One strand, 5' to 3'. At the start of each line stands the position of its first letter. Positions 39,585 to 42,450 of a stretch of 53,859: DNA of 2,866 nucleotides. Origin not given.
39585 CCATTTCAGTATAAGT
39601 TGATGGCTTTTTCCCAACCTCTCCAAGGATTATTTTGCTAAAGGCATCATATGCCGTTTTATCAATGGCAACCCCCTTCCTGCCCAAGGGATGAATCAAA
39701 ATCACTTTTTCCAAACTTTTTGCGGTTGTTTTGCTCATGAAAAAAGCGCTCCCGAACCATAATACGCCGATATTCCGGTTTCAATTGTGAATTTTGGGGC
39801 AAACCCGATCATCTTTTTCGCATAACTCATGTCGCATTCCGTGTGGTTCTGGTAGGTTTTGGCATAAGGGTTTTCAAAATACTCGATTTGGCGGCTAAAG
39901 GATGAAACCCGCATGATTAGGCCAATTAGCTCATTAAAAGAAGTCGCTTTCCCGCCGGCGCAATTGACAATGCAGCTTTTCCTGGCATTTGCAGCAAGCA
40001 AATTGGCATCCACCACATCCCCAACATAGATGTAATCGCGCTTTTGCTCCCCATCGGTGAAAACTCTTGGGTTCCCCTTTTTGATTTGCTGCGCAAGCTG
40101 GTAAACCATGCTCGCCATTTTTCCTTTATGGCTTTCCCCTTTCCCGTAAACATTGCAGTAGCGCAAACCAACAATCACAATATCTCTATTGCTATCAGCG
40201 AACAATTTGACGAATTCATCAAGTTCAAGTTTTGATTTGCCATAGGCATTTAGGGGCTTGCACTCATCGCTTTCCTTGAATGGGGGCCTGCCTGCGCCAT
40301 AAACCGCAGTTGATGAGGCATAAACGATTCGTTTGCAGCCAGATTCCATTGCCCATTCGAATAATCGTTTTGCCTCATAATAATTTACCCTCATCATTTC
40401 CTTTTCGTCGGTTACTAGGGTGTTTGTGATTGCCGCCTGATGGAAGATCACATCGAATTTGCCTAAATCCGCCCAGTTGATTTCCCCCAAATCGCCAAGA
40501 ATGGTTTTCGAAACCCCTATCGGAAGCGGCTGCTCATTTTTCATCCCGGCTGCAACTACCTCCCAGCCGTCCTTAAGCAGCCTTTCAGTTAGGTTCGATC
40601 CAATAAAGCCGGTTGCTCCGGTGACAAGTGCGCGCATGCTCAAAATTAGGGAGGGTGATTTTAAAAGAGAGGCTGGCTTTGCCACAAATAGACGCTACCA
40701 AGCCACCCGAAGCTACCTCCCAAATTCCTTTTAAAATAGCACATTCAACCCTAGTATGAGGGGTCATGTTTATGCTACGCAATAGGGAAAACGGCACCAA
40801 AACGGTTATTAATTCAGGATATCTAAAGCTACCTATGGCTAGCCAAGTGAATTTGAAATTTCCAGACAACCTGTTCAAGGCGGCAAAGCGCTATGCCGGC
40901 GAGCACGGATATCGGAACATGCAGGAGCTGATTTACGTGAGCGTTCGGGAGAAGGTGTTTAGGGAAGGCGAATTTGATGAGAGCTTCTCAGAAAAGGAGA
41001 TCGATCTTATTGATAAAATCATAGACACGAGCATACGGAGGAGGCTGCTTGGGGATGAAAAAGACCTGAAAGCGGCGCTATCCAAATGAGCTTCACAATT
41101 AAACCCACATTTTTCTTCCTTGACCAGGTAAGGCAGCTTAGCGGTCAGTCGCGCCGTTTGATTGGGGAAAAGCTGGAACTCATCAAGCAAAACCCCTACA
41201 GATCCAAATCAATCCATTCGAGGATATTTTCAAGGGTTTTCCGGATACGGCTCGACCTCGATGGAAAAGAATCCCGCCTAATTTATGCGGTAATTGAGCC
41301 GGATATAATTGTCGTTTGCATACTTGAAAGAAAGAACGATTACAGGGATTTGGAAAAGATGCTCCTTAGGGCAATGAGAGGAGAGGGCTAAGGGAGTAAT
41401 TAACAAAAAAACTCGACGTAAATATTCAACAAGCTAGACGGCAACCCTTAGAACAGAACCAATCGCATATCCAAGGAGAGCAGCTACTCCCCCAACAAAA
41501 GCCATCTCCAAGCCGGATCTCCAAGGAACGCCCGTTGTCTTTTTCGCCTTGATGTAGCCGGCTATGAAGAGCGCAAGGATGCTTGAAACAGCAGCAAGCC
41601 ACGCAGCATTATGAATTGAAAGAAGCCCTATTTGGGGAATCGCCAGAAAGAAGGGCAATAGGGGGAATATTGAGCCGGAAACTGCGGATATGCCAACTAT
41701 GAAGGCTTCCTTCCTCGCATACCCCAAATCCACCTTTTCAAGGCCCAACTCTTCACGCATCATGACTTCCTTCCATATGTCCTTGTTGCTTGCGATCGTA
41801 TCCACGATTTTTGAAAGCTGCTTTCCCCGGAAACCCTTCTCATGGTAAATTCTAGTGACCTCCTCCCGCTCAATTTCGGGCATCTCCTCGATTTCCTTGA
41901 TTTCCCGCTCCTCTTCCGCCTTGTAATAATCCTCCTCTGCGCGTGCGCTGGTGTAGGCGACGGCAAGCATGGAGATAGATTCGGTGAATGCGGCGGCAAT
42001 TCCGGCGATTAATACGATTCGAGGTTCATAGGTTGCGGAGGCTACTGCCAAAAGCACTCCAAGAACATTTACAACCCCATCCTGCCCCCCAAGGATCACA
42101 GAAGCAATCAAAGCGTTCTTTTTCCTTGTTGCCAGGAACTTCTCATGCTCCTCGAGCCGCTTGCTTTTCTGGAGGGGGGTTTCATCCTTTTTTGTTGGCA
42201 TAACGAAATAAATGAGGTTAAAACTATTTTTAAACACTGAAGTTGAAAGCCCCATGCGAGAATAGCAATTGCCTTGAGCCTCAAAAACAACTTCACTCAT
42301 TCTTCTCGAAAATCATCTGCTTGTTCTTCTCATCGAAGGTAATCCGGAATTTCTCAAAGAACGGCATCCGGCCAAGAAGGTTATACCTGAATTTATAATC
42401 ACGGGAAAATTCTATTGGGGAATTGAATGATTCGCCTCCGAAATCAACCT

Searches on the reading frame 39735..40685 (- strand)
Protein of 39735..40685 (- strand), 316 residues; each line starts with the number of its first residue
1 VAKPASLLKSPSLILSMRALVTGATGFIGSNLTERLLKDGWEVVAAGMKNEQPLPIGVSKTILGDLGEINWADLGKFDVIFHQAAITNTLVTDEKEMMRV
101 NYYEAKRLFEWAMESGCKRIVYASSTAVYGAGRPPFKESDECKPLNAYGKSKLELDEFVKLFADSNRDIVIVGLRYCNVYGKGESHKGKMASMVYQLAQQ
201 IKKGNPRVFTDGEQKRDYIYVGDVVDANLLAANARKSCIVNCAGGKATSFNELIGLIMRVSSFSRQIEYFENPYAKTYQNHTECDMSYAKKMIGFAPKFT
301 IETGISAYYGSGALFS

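Call 99: search_protein_families(library=pfam, proteins=[window:39735-40685:-], max_evalue=0.001)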
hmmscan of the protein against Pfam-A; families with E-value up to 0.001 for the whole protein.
window:39735-40685:- (316 aa): 7 families
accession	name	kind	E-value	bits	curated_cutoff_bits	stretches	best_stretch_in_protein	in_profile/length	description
PF01370.27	Epimerase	-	6.7e-47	160.4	20.9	1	19-240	1-237/240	NAD dependent epimerase/dehydratase family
PF16363.11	GDP_Man_Dehyd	-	5e-26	92.4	27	2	77-305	76-329/332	GDP-mannose 4,6 dehydratase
PF01073.25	3Beta_HSD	-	2.3e-19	69.9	22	1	20-234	1-231/280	3-beta hydroxysteroid dehydrogenase/isomerase family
PF04321.23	RmlD_sub_bind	-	6.4e-18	65.3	27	1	17-199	1-168/287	RmlD substrate binding domain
PF07993.18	NAD_binding_4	-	1.6e-11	44.3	20.1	1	68-207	79-236/258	Male sterility protein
PF02719.21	Polysacc_synt_2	-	8.4e-10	38.7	20.2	1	76-259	77-245/293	Polysaccharide biosynthesis protein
PF13460.12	NAD_binding_10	-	8e-08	32.8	27.2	1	23-160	1-132/184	NAD(P)H-binding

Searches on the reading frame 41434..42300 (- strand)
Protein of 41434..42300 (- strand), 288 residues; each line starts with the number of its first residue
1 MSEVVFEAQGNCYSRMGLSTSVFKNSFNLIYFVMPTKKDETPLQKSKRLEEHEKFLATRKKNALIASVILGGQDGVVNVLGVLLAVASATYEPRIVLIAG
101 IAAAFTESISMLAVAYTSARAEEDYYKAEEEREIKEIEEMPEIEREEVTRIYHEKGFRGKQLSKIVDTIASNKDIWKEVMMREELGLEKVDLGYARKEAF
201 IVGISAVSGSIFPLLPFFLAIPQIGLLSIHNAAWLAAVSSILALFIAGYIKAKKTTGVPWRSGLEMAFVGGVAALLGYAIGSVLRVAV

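Call 19: search_protein_families(library=pfam, proteins=[window:41434-42300:-], max_evalue=0.001)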
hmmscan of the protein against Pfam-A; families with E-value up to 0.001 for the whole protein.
window:41434-42300:- (288 aa): 1 family
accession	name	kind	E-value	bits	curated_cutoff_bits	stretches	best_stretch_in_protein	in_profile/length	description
PF01988.24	VIT1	-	7.9e-54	183.2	28.1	1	67-282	3-214/214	VIT family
